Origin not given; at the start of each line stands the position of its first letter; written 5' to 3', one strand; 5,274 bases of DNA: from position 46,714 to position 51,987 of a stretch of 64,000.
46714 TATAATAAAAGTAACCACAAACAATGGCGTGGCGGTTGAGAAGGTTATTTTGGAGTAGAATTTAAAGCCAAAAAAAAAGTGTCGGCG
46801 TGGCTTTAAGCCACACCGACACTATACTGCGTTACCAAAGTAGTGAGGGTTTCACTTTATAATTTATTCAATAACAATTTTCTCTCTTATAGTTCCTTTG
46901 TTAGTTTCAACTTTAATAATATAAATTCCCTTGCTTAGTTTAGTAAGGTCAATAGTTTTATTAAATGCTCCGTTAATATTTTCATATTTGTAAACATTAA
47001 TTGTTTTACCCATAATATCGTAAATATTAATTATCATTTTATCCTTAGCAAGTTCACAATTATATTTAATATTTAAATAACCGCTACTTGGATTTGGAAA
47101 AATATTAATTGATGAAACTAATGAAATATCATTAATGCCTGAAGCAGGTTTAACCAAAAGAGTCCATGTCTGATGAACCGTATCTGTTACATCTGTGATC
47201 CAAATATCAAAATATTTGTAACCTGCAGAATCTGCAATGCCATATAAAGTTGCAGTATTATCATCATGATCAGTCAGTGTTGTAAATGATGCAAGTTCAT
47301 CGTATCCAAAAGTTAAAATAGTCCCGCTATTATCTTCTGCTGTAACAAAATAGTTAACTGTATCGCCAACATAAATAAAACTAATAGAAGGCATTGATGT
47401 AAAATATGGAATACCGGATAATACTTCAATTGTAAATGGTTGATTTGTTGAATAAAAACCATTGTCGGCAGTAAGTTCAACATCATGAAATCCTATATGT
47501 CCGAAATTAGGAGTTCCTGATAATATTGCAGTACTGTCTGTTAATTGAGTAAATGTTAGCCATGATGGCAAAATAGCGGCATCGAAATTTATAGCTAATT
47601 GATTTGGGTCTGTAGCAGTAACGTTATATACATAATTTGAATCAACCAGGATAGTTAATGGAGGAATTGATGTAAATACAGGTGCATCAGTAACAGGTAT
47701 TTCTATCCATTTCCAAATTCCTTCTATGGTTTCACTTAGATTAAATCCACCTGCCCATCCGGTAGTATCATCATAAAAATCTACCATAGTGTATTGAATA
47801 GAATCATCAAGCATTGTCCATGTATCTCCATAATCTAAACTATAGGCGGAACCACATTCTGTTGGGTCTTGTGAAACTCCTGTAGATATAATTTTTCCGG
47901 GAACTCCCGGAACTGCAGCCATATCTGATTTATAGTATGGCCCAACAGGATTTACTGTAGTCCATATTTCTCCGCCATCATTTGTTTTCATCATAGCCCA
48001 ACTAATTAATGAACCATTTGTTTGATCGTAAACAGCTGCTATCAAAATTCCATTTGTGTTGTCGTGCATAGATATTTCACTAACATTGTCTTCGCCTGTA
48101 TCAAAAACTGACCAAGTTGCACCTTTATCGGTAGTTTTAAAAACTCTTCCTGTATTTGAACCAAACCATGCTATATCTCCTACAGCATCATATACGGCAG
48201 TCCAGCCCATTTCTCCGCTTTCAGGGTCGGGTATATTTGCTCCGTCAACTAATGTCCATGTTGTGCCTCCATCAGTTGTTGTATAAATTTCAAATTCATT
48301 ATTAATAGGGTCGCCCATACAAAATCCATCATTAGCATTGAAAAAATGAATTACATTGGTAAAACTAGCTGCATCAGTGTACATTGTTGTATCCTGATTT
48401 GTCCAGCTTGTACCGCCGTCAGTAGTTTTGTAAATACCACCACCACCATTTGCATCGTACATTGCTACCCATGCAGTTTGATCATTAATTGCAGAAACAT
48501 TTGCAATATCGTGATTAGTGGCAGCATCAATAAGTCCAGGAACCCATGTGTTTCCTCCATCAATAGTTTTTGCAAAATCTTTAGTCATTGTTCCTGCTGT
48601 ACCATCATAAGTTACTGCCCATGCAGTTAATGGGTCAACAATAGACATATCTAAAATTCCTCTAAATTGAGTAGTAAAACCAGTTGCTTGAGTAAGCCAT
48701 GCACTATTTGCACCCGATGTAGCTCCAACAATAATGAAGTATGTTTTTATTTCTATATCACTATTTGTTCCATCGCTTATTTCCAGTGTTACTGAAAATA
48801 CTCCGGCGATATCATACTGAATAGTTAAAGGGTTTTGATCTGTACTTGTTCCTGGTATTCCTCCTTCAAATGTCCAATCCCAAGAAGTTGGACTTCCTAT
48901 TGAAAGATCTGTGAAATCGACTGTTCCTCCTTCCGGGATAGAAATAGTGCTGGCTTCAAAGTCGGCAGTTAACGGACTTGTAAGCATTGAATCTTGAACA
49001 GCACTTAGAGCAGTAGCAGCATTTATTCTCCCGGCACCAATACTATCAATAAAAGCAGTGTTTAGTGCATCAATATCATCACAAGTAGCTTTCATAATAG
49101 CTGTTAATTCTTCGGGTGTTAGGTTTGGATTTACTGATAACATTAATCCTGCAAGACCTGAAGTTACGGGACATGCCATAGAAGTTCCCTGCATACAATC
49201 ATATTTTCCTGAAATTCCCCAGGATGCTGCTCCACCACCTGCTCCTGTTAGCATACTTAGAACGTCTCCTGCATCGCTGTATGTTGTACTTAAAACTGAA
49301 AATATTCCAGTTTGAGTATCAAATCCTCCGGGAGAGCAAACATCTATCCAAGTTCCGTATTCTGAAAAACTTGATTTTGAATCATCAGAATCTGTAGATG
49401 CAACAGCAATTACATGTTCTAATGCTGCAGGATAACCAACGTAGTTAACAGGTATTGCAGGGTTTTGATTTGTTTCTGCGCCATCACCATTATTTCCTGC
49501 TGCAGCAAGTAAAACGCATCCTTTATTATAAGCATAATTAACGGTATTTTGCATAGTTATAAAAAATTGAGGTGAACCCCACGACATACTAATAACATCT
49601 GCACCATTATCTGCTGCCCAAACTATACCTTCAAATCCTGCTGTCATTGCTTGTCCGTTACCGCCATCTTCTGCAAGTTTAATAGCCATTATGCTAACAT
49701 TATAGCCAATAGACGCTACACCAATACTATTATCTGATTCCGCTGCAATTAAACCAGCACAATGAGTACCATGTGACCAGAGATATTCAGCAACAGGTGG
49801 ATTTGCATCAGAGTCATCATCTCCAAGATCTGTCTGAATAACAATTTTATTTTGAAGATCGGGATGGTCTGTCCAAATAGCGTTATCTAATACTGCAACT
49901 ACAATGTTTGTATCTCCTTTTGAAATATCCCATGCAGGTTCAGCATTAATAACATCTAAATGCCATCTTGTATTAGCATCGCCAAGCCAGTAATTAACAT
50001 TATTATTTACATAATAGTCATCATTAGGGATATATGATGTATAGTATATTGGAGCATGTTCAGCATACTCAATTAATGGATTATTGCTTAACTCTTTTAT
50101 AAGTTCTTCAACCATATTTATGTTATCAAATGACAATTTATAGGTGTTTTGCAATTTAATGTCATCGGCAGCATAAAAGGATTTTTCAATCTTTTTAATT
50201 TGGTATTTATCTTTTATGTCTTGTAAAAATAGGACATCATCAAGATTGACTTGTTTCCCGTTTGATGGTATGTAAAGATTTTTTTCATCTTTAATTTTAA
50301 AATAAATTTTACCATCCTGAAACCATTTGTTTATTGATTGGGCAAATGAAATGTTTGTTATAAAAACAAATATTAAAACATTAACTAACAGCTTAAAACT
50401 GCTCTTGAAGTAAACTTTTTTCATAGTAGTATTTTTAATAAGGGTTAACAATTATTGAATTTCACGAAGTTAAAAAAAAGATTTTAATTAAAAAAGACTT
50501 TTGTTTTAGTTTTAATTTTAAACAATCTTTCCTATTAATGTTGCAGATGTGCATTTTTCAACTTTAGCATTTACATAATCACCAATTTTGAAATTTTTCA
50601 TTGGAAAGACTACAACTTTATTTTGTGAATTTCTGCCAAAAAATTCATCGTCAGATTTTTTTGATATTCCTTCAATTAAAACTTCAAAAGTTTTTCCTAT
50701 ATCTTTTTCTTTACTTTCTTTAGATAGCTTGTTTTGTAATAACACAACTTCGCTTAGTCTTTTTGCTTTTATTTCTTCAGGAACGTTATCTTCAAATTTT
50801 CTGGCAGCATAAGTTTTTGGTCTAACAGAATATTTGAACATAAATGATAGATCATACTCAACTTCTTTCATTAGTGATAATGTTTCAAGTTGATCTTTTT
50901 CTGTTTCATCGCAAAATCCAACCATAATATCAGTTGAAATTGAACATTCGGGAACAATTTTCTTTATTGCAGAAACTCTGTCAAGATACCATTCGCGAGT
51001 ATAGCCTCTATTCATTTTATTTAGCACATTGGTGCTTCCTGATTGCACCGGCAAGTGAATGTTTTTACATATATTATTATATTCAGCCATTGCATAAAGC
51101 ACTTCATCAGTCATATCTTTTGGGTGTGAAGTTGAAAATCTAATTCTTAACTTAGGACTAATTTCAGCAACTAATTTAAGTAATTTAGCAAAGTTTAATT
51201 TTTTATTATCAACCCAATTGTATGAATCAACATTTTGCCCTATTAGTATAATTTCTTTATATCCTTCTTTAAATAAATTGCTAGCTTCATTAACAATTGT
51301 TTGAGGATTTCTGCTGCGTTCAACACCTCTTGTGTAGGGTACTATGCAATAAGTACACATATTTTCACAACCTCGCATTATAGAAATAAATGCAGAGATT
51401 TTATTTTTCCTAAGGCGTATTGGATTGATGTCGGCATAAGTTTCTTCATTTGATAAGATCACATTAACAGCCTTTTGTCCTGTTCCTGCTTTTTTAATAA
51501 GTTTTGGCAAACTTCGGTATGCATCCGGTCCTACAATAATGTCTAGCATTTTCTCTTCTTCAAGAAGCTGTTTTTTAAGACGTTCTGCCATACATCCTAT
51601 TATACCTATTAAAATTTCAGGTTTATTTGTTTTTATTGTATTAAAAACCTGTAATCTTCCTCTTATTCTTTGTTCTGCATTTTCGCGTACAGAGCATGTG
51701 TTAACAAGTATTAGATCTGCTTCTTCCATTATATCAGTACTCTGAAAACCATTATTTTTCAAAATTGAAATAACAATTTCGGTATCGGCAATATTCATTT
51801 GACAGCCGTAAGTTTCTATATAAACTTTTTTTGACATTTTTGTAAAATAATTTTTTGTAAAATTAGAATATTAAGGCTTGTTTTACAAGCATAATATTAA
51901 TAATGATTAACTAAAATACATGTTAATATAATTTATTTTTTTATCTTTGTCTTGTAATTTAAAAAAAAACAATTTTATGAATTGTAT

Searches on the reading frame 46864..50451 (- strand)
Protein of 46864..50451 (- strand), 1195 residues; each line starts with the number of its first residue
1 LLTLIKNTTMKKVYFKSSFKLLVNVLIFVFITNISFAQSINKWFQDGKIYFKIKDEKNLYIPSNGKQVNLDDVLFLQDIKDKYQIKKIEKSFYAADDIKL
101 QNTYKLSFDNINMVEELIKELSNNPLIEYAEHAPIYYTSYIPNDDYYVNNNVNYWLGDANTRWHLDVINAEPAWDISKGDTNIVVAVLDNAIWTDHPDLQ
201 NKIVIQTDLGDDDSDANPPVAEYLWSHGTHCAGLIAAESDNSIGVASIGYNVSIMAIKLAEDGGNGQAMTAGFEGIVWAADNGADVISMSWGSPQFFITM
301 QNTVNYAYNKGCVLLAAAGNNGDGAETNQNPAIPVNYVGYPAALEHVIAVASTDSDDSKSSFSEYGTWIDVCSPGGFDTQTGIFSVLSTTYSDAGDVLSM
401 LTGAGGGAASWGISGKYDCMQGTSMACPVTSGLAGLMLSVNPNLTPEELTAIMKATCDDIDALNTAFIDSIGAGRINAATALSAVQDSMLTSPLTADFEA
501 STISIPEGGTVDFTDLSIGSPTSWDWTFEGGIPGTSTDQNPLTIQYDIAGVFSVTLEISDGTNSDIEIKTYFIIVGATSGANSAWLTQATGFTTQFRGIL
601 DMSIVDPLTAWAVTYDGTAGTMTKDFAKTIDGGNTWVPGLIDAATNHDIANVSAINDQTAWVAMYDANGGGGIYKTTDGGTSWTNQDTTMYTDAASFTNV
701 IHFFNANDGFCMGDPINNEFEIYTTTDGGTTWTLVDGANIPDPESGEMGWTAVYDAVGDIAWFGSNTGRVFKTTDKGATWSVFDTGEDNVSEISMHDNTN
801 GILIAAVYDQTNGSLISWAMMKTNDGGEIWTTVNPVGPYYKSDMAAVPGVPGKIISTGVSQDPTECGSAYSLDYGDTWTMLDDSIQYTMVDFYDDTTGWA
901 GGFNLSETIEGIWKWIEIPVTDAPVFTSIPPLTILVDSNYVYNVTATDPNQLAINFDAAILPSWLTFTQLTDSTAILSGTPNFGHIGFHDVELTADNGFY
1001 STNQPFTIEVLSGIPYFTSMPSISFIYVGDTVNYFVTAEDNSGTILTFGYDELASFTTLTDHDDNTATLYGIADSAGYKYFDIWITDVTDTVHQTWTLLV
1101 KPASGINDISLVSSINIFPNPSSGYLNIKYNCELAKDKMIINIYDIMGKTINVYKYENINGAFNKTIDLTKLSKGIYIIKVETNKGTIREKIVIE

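Call 7: search_protein_families(library=pfam, proteins=[window:46864-50451:-])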
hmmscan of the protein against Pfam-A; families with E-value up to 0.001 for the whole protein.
window:46864-50451:- (1195 aa): 4 families
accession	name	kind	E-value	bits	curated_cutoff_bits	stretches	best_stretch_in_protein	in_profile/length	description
PF00082.27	Peptidase_S8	-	4.5e-45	154.6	21.8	1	181-459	2-275/288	Subtilase family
PF18962.6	Por_Secre_tail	-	7.5e-16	58.6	27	1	1117-1194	1-75/75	Secretion system C-terminal sorting domain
PF00801.26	PKD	-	1.8e-06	28.3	23.5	1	499-564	5-71/80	PKD domain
PF18911.6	PKD_4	-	4.9e-05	23.7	27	1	511-566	24-76/85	PKD domain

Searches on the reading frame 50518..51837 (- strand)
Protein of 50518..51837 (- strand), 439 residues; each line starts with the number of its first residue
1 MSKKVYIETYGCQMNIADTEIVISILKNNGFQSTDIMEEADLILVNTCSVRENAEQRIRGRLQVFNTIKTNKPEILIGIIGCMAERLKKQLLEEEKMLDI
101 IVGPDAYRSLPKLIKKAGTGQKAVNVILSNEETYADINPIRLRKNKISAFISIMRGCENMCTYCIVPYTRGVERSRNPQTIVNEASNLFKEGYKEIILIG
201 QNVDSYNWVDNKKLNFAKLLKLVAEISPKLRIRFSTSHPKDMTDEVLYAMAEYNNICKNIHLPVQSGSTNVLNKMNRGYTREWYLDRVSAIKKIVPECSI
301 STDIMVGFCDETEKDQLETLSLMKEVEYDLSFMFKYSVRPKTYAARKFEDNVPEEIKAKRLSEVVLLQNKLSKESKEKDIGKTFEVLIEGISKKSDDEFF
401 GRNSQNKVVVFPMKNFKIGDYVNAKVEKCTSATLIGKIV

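Call 17: search_protein_families(library=pfam, proteins=[window:50518-51837:-], max_evalue=0.00001)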
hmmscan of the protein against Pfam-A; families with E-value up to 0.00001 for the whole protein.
window:50518-51837:- (439 aa): 3 families
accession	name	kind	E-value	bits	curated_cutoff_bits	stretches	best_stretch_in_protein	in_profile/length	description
PF00919.26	UPF0004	-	5.9e-31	106.8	27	1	4-103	1-98/98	Uncharacterized protein family UPF0004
PF04055.27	Radical_SAM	-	2.9e-27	96.3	29.5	1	151-322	1-165/166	Radical SAM superfamily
PF01938.26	TRAM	-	1.3e-13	51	21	1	380-439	4-61/61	TRAM domain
